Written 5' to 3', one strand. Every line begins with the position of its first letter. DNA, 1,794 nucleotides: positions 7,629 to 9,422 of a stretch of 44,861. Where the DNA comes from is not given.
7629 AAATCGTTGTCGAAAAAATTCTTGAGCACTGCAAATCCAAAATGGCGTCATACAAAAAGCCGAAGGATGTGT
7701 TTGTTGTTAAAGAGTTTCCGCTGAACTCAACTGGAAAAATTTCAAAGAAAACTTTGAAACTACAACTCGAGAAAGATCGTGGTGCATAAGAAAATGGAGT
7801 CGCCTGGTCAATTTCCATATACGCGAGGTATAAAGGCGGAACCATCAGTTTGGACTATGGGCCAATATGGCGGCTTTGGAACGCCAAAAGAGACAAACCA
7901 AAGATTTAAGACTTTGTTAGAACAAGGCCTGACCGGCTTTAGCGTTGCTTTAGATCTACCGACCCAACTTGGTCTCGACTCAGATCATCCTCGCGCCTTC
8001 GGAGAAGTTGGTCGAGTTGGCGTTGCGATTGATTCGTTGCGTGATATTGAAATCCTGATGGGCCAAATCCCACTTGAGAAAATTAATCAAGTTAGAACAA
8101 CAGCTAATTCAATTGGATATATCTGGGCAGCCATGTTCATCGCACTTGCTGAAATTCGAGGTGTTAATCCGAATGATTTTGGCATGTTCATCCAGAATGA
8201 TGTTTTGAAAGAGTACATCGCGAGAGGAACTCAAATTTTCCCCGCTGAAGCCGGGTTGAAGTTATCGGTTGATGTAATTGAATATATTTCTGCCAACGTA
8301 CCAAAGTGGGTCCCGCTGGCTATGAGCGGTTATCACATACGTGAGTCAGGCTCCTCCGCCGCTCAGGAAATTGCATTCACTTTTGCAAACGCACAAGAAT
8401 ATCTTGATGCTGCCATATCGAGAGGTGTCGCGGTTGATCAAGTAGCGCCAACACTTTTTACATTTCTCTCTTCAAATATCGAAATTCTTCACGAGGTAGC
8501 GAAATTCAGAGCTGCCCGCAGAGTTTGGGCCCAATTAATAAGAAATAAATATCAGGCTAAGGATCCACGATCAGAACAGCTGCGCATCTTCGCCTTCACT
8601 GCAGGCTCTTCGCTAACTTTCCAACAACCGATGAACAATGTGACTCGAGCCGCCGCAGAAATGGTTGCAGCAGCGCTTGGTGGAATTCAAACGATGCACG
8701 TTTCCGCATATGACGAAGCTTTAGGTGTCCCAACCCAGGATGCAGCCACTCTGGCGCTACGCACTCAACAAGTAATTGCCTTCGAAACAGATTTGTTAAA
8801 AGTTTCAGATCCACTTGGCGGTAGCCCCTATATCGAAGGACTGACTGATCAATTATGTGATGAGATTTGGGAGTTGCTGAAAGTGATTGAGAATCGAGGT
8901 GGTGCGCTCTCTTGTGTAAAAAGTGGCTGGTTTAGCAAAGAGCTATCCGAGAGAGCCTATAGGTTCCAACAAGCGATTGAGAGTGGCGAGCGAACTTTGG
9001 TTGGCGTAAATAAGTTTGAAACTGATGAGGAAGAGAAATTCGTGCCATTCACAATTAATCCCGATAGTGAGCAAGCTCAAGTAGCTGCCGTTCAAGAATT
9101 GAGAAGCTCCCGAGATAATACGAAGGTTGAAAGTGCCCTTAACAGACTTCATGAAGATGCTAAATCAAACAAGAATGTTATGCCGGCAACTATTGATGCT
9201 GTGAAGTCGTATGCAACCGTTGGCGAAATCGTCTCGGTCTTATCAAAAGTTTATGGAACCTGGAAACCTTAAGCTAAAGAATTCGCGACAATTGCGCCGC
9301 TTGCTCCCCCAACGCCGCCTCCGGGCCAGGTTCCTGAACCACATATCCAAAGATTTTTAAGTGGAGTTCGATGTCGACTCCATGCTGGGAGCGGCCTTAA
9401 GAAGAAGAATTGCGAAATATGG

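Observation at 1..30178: A ~30 kb regulator-less supercluster that reads as tryptophan uptake -> kynurenine -> anthranilate -> aryl-CoA ring reduction and beta-oxidation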

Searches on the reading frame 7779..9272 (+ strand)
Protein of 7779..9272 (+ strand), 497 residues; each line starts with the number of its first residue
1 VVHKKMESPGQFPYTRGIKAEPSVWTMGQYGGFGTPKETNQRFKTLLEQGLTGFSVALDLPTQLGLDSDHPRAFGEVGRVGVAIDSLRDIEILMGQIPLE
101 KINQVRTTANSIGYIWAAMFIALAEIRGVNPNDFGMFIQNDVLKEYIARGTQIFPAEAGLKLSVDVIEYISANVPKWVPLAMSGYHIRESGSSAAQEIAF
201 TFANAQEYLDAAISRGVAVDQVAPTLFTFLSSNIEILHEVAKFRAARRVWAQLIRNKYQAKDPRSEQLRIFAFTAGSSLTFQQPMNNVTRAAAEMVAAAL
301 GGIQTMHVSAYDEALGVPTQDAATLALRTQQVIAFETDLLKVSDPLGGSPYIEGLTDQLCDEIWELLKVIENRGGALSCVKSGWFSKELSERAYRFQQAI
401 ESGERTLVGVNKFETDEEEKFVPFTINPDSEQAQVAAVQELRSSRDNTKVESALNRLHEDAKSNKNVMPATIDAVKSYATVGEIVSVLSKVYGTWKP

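Call 3: search_protein_families(library=pfam, proteins=[window:7779-9272:+])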
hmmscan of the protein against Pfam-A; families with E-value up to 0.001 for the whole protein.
window:7779-9272:+ (497 aa): 1 family
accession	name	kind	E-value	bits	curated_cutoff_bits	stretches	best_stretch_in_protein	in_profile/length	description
PF01642.28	MM_CoA_mutase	-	1.7e-170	568.4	22.1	1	6-493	25-512/512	Methylmalonyl-CoA mutase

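Call 7: search_protein_families(library=ncbifam, proteins=[window:7779-9272:+])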
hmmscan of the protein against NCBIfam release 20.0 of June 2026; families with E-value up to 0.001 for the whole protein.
window:7779-9272:+ (497 aa): 4 families
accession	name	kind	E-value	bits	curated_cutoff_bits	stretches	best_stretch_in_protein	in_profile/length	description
TIGR00641.1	acid_CoA_mut_N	subfamily_domain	8e-167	555.7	303.8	1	6-496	29-523/528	methylmalonyl-CoA mutase N-terminal domain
NF006944.0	PRK09426.1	equivalog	1.1e-141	473.2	876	1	6-496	59-552/721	methylmalonyl-CoA mutase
NF045497.1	IsobCoAmut_IcmF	equivalog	2.1e-65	221.2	1500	2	138-495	712-1072/1076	fused isobutyryl-CoA mutase/GTPase IcmF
TIGR00642.1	mmCoA_mut_beta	equivalog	3.5e-40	137.9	617.25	1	4-456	63-488/620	methylmalonyl-CoA mutase small subunit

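Call 43: search_solved_structures(query=window:7794-9272:+, max_evalue=1e-20, show_alignments=3)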
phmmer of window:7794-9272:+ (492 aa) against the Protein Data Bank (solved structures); distinct sequences matched with E-value up to 1e-20: 10.
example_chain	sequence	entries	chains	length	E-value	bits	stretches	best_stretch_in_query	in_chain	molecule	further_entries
4r3u_A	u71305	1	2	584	5.1e-126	424.5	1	4-491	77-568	2-hydroxyisobutyryl-CoA mutase large subunit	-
8gju_J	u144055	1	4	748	4.7e-107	361.9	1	2-491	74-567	Methylmalonyl-CoA mutase, mitochondrial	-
2xij_A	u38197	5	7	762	5e-107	361.9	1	2-491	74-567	METHYLMALONYL-COA MUTASE, MITOCHONDRIAL | Methylmalonyl-CoA mutase, mitochondrial precursor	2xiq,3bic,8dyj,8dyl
1req_A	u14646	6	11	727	1.5e-100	340.5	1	19-490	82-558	METHYLMALONYL-COA MUTASE | PROTEIN (METHYLMALONYL-COA MUTASE)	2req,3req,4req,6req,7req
5req_A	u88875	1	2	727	5.4e-100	338.7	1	19-490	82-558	PROTEIN (METHYLMALONYL-COA MUTASE ALPHA-SUBUNIT)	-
1e1c_A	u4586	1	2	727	3.7e-99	335.9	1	19-490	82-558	METHYLMALONYL-COA MUTASE ALPHA CHAIN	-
6oxc_A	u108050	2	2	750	5.1e-94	319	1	4-489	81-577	Methylmalonyl-CoA mutase large subunit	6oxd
4xc6_A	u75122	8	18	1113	3.3e-57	197.6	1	132-490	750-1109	Isobutyryl-CoA mutase fused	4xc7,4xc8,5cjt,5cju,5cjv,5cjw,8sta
8ssl_A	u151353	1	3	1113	3.3e-57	197.6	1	132-490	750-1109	Fused isobutyryl-CoA mutase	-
1e1c_B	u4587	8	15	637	2.6e-21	79.3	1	180-386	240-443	METHYLMALONYL-COA MUTASE BETA CHAIN | METHYLMALONYL-COA MUTASE | PROTEIN (METHYLMALONYL-COA MUTASE BETA-SUBUNIT)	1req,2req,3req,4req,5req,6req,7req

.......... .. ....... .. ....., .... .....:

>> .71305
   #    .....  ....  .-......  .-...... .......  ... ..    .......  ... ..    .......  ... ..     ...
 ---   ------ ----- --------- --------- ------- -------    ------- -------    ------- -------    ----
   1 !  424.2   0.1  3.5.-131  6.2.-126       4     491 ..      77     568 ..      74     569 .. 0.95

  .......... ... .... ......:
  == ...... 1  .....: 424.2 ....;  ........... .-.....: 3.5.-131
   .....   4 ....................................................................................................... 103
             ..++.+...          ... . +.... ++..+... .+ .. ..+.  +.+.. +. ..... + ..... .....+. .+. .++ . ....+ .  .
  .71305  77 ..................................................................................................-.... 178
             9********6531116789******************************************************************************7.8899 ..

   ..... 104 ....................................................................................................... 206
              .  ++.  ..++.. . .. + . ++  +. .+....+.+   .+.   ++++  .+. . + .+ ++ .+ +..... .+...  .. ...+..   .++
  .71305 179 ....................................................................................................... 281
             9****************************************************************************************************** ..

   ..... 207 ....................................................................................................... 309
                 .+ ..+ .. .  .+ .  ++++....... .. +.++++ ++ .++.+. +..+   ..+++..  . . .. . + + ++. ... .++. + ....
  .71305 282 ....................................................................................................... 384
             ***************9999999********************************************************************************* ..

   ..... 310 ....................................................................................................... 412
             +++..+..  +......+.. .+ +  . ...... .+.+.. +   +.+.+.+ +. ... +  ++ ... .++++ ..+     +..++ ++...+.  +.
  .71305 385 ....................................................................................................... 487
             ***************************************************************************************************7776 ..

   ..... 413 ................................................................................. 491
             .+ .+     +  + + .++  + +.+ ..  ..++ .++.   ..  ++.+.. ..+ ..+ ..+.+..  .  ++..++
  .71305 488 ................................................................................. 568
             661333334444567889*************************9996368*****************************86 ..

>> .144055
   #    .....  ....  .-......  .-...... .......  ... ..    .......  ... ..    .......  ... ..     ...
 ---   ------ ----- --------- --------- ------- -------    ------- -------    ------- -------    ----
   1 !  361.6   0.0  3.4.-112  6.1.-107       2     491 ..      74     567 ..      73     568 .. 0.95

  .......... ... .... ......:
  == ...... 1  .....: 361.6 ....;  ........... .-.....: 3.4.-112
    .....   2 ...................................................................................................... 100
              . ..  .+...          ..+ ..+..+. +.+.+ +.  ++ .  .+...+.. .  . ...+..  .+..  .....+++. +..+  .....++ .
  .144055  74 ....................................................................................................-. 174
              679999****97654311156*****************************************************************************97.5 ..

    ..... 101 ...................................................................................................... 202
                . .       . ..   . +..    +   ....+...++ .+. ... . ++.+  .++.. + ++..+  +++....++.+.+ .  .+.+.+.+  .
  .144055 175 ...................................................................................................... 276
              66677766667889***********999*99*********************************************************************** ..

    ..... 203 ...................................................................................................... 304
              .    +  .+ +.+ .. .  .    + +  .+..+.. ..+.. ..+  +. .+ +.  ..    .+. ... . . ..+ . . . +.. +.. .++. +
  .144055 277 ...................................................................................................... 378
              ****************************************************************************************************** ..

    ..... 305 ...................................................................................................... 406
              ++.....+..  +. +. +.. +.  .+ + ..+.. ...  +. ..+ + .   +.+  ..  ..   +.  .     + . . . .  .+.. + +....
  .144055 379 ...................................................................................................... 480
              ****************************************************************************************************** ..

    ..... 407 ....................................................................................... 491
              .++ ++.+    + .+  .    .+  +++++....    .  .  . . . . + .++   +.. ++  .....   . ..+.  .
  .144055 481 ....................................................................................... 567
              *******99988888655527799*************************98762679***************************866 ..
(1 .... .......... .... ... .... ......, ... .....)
